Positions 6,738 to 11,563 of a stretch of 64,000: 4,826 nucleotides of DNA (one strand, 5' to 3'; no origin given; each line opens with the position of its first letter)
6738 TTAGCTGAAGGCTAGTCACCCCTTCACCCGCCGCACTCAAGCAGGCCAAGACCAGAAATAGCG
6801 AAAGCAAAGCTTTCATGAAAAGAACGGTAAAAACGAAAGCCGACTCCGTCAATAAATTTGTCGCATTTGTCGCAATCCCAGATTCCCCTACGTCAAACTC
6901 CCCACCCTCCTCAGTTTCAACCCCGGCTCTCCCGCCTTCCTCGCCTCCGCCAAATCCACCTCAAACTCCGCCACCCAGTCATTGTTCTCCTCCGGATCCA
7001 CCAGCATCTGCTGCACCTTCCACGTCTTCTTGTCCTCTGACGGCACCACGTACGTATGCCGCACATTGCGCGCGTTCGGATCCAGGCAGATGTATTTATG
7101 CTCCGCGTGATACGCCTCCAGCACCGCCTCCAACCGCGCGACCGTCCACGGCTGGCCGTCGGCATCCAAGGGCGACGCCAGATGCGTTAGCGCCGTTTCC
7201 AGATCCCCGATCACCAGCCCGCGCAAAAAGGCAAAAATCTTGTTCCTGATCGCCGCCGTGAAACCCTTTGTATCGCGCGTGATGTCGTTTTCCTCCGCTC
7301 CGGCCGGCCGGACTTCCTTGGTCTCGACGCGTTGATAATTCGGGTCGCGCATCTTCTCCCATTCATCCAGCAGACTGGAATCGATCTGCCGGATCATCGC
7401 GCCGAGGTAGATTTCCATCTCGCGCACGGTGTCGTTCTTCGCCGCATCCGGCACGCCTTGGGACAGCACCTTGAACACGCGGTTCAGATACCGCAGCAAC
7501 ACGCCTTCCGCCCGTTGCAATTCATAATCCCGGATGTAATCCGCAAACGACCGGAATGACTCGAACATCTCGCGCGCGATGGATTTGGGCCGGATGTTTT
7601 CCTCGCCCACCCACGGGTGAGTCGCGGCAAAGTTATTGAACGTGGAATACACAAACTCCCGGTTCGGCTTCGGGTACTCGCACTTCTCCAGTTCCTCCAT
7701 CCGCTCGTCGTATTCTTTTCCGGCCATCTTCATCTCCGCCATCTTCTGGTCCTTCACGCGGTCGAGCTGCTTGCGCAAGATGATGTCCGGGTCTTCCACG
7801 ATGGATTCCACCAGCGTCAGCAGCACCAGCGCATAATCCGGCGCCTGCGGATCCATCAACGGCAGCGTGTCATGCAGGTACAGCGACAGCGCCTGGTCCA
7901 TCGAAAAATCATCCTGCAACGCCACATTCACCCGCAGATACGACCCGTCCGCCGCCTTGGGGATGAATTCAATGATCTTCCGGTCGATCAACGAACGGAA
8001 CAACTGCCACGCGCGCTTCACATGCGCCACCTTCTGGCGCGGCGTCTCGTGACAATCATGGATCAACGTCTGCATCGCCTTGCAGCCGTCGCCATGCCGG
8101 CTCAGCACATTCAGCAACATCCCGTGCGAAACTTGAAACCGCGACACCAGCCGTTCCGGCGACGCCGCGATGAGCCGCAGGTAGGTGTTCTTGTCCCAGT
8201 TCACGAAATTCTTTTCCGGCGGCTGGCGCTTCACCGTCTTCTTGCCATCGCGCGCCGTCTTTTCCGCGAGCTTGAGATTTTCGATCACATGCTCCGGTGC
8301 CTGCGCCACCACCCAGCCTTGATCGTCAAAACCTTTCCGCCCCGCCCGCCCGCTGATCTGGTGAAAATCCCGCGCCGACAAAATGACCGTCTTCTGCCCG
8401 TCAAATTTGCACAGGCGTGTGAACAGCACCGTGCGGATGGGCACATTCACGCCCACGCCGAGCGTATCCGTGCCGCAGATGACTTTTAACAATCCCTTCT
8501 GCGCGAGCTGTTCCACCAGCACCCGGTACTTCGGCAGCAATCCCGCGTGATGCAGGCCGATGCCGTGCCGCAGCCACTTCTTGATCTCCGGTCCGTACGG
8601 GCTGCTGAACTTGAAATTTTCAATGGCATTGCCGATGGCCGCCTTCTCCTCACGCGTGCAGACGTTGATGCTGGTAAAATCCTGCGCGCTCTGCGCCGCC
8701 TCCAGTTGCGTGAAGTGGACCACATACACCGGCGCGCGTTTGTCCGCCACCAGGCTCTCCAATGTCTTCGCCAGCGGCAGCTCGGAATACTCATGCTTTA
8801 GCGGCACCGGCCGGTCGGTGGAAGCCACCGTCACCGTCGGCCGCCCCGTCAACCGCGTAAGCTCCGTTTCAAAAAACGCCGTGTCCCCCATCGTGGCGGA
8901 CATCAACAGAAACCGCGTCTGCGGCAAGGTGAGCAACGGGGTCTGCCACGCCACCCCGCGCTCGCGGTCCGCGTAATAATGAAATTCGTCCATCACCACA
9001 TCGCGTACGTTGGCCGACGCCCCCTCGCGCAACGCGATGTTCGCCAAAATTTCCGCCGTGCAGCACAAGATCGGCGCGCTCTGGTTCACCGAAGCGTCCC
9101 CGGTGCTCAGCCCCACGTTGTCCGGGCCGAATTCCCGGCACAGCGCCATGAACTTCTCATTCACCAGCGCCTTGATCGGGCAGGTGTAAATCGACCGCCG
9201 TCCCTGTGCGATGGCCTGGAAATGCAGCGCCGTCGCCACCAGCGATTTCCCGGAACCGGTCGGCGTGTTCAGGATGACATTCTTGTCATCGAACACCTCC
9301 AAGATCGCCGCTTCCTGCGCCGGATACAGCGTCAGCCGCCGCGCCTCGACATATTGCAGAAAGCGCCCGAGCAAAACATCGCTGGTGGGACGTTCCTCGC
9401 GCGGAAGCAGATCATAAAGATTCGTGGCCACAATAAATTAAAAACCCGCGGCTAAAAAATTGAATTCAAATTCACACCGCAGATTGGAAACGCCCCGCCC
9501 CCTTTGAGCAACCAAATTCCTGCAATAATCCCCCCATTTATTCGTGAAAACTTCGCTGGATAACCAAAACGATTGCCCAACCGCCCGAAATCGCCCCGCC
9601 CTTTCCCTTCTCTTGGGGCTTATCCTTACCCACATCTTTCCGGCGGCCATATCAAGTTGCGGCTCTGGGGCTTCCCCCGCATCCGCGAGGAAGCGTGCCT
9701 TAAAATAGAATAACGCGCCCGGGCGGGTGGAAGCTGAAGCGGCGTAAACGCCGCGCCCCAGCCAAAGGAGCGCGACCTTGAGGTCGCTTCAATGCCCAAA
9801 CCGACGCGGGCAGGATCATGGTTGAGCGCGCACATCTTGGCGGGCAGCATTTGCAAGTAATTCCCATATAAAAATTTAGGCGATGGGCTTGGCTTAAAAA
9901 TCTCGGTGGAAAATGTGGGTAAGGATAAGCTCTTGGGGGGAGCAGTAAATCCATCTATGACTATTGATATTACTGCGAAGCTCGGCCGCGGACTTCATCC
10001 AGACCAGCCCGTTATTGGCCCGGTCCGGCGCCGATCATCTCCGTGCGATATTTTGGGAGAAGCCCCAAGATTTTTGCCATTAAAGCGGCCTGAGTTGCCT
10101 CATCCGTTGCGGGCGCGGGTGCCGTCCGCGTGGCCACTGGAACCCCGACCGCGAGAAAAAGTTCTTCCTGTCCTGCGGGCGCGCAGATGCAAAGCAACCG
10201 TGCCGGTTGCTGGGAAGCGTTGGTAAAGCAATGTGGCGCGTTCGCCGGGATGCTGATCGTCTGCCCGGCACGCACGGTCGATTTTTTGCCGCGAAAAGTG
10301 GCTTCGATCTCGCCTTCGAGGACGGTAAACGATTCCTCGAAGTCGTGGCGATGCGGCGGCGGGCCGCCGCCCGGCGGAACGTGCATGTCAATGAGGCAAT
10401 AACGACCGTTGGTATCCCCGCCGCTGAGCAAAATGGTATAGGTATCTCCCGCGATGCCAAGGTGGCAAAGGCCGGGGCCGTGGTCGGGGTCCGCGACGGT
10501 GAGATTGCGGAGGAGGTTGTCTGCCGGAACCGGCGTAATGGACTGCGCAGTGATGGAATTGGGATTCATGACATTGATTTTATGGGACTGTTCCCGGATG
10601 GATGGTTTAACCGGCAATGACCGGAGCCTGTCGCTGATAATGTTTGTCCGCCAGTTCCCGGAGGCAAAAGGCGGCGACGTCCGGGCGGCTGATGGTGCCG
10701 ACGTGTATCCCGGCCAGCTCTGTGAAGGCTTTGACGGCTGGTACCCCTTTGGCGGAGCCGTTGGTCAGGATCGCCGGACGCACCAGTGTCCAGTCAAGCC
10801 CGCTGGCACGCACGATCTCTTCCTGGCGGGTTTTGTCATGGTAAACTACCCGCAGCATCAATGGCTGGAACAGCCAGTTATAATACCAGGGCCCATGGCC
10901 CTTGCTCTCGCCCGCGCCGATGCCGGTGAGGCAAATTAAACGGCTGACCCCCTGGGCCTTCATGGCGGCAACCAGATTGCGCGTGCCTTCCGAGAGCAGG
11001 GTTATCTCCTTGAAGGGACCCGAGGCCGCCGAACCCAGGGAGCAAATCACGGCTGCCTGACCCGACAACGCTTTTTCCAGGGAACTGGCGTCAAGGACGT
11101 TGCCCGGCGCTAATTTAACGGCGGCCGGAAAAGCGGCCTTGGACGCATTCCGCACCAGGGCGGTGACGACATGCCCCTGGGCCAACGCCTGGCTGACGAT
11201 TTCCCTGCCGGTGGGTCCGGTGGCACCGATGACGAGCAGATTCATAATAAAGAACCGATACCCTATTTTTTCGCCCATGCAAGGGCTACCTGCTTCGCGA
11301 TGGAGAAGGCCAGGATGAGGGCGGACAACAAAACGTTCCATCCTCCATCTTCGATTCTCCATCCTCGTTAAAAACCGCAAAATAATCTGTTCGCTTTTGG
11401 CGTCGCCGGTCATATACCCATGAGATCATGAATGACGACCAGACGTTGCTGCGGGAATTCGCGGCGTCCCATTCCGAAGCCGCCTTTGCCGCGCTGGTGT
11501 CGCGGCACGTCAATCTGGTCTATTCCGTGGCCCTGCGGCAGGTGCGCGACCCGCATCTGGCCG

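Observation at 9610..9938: Miniature element with Tn5-like 19-bp ends, perfect 9-bp target duplication and REP cargo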

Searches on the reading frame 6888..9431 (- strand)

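Call 13: search_protein_families(library=pfam, proteins=[window:6888-9431:-])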
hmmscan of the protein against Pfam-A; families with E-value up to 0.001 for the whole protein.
window:6888-9431:- (847 aa): 6 families
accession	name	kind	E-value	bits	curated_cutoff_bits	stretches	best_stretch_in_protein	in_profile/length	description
PF12029.13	DUF3516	-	6.5e-153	510.6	25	1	378-841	1-462/464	Domain of unknown function (DUF3516)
PF00270.35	DEAD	-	1.4e-20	74.1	26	1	37-183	2-162/167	DEAD/DEAH box helicase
PF22527.2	DEXQc_Suv3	-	1.5e-08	34.8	27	1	55-172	19-124/154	DEXQ-box helicase domain of Suv3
PF04851.21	ResIII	-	7.6e-08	32.9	22.5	1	33-181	2-162/164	Type III restriction enzyme, res subunit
PF00271.37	Helicase_C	-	6.5e-06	26.8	23.5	1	288-367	39-110/110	Helicase conserved C-terminal domain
PF01695.23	IstB_IS21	-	0.00012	22.1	24.1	1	48-91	91-133/238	IstB-like ATP binding protein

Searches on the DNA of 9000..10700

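Call 14: search_rna_families(source=window, start=9000, end=10700, threshold=evalue, max_evalue=1)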
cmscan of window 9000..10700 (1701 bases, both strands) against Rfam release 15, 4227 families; matches with E-value up to 1: 1.
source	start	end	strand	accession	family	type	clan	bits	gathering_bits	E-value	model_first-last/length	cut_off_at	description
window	10561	10679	-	RF03045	proV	Gene; sRNA;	-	16.1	88.5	0.89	1-149/149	no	proV RNA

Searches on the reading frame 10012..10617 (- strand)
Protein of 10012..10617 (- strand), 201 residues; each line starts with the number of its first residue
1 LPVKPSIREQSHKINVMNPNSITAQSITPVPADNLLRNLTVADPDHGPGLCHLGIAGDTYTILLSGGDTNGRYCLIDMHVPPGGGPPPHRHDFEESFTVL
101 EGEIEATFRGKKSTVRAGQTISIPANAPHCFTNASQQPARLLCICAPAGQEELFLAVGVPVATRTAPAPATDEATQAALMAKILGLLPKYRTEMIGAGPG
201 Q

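Call 13: search_protein_families(library=pfam, proteins=[window:10012-10617:-])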
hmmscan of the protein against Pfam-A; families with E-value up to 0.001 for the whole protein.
window:10012-10617:- (201 aa): 4 families
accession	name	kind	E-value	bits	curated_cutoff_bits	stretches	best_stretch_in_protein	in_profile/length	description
PF07883.17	Cupin_2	-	4e-21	74.9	27.2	1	78-145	3-70/70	Cupin domain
PF00190.28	Cupin_1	-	2e-05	24.6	22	1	79-142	39-110/151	Cupin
PF05899.18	Cupin_3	-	0.00038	20.5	23.5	1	88-127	20-60/74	EutQ-like cupin domain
PF02311.25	AraC_binding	-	0.00067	19.8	21.1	1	87-144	17-74/135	AraC-like ligand binding domain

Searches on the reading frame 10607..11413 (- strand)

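Call 13: search_protein_families(library=pfam, proteins=[window:10607-11413:-])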
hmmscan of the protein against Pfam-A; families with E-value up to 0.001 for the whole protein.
window:10607-11413:- (268 aa): 4 families
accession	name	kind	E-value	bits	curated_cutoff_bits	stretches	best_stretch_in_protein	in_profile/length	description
PF13460.12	NAD_binding_10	-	4e-48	164.2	27.2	1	63-256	1-183/184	NAD(P)H-binding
PF05368.20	NmrA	-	1.5e-14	54.8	27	1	59-175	5-117/298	NmrA-like family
PF01370.27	Epimerase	-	5.5e-09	36.2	20.9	1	60-162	2-113/240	NAD dependent epimerase/dehydratase family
PF01073.25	3Beta_HSD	-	0.00095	18.7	22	0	60-161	1-113/280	3-beta hydroxysteroid dehydrogenase/isomerase family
